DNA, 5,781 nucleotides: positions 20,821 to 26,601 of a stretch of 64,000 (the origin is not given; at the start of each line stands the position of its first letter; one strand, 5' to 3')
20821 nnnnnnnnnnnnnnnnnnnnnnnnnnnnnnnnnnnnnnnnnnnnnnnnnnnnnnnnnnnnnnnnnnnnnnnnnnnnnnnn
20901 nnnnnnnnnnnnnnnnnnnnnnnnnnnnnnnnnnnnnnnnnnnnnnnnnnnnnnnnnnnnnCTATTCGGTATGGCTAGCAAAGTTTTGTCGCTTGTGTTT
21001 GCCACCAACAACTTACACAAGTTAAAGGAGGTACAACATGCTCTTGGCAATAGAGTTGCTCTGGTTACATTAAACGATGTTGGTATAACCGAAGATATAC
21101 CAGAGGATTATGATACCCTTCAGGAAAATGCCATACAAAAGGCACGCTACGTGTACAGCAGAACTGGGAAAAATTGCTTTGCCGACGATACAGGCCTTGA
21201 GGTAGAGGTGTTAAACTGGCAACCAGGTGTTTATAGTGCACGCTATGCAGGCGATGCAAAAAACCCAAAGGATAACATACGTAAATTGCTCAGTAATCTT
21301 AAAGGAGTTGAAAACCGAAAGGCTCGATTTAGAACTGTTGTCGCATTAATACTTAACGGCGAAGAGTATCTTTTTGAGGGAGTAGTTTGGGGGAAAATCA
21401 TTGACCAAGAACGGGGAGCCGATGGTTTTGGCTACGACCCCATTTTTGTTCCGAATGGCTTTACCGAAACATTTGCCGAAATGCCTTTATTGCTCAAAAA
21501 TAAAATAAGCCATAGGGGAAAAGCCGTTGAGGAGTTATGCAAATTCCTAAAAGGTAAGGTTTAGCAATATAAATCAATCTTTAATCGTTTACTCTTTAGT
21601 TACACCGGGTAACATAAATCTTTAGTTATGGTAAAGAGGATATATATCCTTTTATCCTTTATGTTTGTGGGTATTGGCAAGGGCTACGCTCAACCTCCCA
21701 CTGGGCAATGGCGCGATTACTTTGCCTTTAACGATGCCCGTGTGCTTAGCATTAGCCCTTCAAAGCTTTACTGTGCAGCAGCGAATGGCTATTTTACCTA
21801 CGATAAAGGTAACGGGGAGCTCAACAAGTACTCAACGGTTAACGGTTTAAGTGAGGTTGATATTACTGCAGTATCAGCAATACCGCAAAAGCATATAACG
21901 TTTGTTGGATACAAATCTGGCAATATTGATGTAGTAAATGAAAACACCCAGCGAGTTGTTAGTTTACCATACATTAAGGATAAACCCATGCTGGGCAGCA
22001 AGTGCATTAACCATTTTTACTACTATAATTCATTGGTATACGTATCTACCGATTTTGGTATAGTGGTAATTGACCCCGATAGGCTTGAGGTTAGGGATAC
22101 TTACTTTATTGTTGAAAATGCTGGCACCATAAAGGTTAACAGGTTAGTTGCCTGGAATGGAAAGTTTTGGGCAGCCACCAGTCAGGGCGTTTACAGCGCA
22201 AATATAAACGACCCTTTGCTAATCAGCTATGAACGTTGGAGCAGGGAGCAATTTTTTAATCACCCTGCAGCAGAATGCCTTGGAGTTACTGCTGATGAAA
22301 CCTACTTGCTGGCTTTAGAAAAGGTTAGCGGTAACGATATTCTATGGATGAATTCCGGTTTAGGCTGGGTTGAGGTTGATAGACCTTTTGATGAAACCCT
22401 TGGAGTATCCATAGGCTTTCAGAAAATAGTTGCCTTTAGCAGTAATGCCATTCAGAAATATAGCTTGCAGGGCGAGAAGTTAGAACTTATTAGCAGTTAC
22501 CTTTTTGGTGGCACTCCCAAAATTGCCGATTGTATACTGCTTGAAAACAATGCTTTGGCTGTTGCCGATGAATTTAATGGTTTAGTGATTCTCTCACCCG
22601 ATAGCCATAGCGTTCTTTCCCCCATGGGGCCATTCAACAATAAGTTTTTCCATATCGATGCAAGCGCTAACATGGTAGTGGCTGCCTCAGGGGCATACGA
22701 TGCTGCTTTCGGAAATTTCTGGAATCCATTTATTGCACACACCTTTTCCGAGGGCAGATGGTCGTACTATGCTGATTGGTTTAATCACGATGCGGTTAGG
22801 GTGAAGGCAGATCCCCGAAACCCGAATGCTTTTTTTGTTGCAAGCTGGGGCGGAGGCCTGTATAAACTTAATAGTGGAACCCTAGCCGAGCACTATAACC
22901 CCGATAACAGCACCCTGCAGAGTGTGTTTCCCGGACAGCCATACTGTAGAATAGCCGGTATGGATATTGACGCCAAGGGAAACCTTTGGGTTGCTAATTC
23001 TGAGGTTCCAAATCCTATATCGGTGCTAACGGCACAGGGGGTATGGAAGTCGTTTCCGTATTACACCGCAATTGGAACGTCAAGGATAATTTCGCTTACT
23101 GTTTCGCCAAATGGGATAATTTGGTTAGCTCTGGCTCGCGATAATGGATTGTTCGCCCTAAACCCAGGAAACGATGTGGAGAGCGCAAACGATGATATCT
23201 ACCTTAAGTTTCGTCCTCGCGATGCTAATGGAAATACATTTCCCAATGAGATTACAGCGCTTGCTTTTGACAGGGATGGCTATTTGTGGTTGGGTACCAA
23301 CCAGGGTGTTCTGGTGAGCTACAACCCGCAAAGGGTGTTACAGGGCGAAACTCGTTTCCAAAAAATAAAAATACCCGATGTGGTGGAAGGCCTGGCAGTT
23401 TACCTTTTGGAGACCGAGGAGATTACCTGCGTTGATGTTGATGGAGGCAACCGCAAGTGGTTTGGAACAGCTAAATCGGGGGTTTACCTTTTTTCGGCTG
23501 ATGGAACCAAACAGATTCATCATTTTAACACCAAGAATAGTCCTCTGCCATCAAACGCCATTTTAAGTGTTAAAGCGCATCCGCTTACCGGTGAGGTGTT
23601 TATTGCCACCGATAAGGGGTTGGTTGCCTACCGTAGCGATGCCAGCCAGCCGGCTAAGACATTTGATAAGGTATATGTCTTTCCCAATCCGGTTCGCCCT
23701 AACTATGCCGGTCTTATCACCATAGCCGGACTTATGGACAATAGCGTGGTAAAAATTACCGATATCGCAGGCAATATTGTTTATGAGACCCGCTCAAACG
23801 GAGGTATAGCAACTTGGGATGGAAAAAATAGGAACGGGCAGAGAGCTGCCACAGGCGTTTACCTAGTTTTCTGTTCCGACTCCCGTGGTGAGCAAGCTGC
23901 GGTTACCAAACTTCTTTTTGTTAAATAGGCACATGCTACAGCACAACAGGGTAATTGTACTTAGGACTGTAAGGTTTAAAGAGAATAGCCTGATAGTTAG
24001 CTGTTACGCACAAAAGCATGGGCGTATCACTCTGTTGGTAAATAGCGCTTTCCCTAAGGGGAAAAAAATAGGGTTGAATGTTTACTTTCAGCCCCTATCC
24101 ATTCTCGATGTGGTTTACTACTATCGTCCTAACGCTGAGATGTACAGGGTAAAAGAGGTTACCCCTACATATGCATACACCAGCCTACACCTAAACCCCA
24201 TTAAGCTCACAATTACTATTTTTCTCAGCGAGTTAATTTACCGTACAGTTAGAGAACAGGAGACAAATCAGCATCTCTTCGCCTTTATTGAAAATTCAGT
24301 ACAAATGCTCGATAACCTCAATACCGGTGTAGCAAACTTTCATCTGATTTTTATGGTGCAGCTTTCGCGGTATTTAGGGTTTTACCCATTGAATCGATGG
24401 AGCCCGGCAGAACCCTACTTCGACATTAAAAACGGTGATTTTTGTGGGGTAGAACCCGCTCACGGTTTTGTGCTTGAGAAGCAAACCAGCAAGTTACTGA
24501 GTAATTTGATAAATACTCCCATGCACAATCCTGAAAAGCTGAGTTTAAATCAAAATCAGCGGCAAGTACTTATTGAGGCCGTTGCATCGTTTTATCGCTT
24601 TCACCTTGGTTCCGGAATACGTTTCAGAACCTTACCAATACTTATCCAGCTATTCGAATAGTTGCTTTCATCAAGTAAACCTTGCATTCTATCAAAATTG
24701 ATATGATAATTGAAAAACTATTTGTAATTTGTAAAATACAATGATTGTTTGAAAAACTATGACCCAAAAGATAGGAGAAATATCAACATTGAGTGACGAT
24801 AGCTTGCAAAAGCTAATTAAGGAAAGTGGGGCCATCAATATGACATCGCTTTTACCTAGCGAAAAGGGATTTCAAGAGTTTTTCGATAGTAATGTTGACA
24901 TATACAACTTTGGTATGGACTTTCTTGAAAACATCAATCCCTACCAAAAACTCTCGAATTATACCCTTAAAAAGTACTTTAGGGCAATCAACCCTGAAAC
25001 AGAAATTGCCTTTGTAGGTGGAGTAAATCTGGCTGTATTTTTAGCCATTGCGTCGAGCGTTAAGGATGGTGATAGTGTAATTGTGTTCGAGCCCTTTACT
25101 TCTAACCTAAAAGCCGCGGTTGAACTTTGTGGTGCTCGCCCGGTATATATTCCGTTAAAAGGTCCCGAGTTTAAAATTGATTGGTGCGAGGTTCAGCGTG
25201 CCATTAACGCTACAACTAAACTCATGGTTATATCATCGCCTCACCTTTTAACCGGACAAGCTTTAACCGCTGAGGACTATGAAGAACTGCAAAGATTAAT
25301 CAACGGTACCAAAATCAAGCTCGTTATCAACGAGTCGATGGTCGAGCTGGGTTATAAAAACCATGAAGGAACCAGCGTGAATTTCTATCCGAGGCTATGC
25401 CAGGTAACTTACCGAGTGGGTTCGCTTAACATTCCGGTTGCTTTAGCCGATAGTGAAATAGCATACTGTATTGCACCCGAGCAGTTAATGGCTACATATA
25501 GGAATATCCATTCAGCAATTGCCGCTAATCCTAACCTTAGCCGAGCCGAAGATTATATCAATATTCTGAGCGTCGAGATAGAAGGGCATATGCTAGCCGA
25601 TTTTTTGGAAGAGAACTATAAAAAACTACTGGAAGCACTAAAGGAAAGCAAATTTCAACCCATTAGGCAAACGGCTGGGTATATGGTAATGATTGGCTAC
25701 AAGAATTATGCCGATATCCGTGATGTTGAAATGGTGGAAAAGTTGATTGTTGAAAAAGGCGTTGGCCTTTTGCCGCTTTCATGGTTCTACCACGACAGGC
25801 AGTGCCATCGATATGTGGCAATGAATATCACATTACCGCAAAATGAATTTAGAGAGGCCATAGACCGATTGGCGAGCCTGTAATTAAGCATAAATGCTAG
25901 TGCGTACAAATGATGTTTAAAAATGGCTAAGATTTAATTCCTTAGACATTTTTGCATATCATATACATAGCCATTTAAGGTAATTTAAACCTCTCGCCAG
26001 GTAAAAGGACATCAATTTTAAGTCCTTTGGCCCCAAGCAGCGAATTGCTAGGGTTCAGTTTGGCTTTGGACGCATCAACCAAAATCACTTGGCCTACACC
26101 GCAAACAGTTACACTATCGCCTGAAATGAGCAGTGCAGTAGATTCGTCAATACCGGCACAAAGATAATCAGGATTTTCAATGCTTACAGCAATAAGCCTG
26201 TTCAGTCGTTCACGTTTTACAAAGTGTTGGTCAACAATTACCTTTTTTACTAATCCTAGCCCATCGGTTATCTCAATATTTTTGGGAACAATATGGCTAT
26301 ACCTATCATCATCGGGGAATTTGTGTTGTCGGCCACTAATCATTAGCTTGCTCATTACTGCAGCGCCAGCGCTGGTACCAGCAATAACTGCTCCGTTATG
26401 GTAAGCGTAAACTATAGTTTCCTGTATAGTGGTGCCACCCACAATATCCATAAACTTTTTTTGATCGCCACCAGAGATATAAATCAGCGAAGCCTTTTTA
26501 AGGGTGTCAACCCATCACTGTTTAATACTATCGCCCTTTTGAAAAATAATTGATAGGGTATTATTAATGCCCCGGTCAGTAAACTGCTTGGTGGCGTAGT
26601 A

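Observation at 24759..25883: Intact but catalytically dead aminotransferase homolog (pseudoenzyme)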

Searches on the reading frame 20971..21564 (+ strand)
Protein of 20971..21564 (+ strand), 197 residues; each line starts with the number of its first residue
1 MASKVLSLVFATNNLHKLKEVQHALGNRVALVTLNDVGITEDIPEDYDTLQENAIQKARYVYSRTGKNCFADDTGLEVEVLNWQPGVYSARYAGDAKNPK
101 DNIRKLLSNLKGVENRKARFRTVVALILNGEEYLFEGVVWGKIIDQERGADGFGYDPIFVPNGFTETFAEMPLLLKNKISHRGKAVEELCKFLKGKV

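Call 23: search_protein_families(library=pfam, proteins=[window:20971-21564:+], max_evalue=0.001)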
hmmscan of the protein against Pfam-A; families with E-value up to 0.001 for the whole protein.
window:20971-21564:+ (197 aa): 1 family
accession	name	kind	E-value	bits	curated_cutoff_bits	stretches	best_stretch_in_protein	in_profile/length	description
PF01725.21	Ham1p_like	-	3.2e-65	220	22.5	1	8-191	1-185/186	Ham1 family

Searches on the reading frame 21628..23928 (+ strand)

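Call 23: search_protein_families(library=pfam, proteins=[window:21628-23928:+], max_evalue=0.001)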
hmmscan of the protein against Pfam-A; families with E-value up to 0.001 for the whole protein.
window:21628-23928:+ (766 aa): 5 families
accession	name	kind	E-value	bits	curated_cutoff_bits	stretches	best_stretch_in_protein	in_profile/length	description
PF21544.3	PorZ_N_b_propeller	-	6.3e-28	98.4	27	1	47-204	1-153/154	TSS9, PorZ, N-terminal beta-propeller domain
PF07494.17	Reg_prop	-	1.4e-08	34.3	20.4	1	539-558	4-23/24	Two component regulator propeller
PF13585.12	CHU_C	-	8.6e-05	23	27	1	699-748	20-69/86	CHU_C Type IX secretion signal domain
PF13860.13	FlgD_ig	-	0.00011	22.5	27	1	701-747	20-71/79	FlgD Ig-like domain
PF24807.1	WD40_CDC20-Fz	-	0.00096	19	200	0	46-112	22-87/292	CDC20/Fizzy WD40 domain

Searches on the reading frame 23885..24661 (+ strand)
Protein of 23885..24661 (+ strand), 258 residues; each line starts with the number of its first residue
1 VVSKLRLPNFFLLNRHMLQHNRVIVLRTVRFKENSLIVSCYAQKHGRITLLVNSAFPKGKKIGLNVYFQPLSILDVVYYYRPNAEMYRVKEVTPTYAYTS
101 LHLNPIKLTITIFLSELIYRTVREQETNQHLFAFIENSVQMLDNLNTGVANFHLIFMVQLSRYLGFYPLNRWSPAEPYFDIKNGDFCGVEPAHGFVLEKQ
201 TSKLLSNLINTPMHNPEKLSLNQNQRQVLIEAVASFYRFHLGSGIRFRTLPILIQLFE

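Call 23: search_protein_families(library=pfam, proteins=[window:23885-24661:+], max_evalue=0.001)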
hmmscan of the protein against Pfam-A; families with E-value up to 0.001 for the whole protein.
window:23885-24661:+ (258 aa): 2 families
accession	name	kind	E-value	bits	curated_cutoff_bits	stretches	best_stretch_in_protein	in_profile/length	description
PF02565.21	RecO_C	-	1.2e-19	71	22.1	1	105-245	4-153/157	Recombination protein O C terminal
PF11967.14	RecO_N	-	5.1e-13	49.3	27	1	19-96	4-78/80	Recombination protein O N terminal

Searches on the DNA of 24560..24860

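Call 69: search_rna_families(source=window, start=24560, end=24860, threshold=evalue, max_evalue=5)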
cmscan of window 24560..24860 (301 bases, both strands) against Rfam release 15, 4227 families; matches with E-value up to 5: 2.
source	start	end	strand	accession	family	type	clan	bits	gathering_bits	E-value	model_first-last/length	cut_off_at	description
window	24622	24676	-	RF00571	SNORD65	Gene; snRNA; snoRNA; CD-box;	CL00057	13.5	41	2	1-73/73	no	Small nucleolar RNA SNORD65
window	24800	24848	+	RF02897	S808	Gene; sRNA;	-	10.8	76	2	1-255/255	no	Staphylococcus sRNA 808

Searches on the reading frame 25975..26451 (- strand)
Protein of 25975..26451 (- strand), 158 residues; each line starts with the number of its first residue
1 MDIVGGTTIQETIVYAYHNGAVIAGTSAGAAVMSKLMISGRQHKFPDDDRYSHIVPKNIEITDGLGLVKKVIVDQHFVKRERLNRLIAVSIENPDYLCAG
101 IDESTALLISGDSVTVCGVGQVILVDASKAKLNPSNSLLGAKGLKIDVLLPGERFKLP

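Call 23: search_protein_families(library=pfam, proteins=[window:25975-26451:-], max_evalue=0.001)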
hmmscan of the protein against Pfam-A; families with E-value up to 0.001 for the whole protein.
window:25975-26451:- (158 aa): 1 family
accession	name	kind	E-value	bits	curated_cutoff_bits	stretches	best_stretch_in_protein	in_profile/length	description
PF03575.23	Peptidase_S51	-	4.5e-12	46.5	23.9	1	5-116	101-205/206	Peptidase family S51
